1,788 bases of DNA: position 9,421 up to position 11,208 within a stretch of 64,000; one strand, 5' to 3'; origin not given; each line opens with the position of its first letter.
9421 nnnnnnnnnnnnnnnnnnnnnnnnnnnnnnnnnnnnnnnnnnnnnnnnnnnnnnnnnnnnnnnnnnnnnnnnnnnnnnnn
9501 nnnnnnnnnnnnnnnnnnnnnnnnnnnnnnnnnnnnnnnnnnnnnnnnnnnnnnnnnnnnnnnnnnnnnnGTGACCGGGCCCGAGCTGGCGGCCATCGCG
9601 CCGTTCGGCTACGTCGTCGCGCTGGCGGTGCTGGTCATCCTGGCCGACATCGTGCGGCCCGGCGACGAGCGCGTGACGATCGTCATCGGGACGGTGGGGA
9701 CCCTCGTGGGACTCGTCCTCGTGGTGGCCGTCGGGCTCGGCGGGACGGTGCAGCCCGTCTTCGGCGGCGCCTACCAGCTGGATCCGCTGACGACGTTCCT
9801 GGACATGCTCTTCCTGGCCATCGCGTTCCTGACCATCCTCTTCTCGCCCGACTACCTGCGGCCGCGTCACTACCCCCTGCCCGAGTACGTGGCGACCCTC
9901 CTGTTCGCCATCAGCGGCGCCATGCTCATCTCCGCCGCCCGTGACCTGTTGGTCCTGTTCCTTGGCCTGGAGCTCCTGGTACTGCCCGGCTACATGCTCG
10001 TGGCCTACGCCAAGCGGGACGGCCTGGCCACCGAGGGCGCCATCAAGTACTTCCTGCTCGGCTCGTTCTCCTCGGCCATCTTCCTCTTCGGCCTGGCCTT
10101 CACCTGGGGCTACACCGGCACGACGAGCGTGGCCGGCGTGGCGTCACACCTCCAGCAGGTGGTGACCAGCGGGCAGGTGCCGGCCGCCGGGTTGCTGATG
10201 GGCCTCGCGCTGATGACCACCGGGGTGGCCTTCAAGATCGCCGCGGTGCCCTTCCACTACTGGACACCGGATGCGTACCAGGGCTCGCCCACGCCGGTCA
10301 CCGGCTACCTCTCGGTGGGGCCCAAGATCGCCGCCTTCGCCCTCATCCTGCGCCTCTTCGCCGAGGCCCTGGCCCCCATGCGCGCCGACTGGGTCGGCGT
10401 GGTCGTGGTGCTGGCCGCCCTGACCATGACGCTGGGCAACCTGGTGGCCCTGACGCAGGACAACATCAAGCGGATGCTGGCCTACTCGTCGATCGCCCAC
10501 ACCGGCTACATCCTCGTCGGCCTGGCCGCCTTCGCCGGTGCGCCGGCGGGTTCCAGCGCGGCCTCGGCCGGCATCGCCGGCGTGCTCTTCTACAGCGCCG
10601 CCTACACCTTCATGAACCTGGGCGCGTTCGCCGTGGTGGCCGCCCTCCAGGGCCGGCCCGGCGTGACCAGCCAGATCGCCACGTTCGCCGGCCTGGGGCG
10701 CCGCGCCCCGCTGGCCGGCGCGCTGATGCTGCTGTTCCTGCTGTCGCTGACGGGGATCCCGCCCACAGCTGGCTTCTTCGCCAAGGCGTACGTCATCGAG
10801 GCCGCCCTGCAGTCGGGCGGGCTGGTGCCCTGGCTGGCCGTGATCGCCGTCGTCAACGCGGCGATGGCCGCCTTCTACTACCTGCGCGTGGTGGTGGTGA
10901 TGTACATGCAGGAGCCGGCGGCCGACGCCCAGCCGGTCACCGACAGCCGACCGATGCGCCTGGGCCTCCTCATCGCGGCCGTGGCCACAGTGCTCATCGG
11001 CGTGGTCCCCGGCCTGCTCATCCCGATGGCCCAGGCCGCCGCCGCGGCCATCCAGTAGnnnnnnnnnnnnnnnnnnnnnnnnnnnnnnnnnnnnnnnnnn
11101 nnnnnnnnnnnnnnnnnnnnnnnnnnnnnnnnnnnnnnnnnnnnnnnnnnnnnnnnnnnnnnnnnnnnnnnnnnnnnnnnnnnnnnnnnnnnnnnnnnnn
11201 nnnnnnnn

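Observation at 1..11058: Complex I operon with a rearranged electron-input module: order nuoH-(I/E fusion)-F-(G-like)-J-K-L-M-N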

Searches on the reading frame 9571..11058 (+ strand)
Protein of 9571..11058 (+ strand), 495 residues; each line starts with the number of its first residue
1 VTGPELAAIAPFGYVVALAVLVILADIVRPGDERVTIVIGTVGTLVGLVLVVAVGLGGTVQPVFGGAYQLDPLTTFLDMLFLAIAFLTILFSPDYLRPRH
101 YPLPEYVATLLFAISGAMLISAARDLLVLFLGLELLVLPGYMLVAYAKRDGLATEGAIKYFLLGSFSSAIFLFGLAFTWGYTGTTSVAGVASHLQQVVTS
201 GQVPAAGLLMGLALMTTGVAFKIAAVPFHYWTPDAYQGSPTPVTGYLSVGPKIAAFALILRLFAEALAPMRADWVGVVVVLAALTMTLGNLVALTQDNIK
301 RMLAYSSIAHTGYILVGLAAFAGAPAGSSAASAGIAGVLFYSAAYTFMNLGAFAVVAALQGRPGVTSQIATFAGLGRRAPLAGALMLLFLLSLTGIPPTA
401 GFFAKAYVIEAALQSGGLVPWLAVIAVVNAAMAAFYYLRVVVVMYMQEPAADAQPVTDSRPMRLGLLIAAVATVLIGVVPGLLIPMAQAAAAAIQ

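Call 8: search_protein_families(library=pfam, proteins=[window:9571-11058:+], max_evalue=0.01)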
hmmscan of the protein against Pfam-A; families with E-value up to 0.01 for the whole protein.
window:9571-11058:+ (495 aa): 1 family
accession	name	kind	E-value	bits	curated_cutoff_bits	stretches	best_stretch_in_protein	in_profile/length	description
PF00361.26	Proton_antipo_M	-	1.4e-64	218.6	21.5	1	123-426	1-290/294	NADH:quinone oxidoreductase/Mrp antiporter, TM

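Call 9: search_protein_families(library=ncbifam, proteins=[window:9571-11058:+], max_evalue=0.01)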
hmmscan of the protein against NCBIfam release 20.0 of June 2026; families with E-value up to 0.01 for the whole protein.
window:9571-11058:+ (495 aa): 73 families (the best 25 are shown)
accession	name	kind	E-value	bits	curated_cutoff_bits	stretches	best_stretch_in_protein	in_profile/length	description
TIGR01770.1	NDH_I_N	subfamily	2.2e-124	416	332.6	1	7-483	2-471/472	NADH-quinone oxidoreductase subunit NuoN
NF004442.0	PRK05777.1-5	equivalog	3.8e-117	392.2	523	1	4-491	6-478/483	NADH-quinone oxidoreductase subunit NuoN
NF004440.0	PRK05777.1-3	equivalog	5.5e-114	381.7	519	1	15-494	16-476/477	NADH-quinone oxidoreductase subunit NuoN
NF004441.0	PRK05777.1-4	equivalog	1.5e-113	380.2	477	1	106-492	147-521/524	NADH-quinone oxidoreductase subunit NuoN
NF002701.0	PRK02504.1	equivalog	3.3e-100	336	569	1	7-491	13-490/513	NAD(P)H-quinone oxidoreductase subunit N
NF004446.0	PRK05777.2-4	equivalog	2.9e-92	310.4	590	1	9-488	14-492/502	NADH-quinone oxidoreductase subunit NuoN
NF004444.0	PRK05777.2-2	equivalog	1.1e-81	275.4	496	1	5-476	13-476/496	NADH-quinone oxidoreductase subunit NuoN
NF004439.0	PRK05777.1-1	equivalog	8.2e-78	262.4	531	1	4-491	6-482/485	NADH-quinone oxidoreductase subunit NuoN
NF004445.0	PRK05777.2-3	equivalog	9.1e-76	255.7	408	1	15-485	16-468/475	NADH-quinone oxidoreductase subunit NuoN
NF004443.0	PRK05777.2-1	equivalog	2.1e-69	235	626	1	16-481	21-482/506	NADH-quinone oxidoreductase subunit NuoN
NF006240.0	PRK08376.1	subfamily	5.9e-54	183.8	662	1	67-485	85-497/521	putative monovalent cation/H+ antiporter subunit D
NF004448.0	PRK05777.2-6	equivalog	1.3e-52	179.4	869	1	48-451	54-448/492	NADH-quinone oxidoreductase subunit NuoN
NF004447.0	PRK05777.2-5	equivalog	2.1e-51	175.4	547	1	104-470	96-442/458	NADH-quinone oxidoreductase subunit NuoN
NF006241.0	PRK08377.1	equivalog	6.1e-49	167.3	645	1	56-493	62-476/494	NADH dehydrogenase subunit N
TIGR01972.1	NDH_I_M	subfamily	9.9e-47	159.7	263.8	1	79-493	85-481/486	NADH-quinone oxidoreductase subunit M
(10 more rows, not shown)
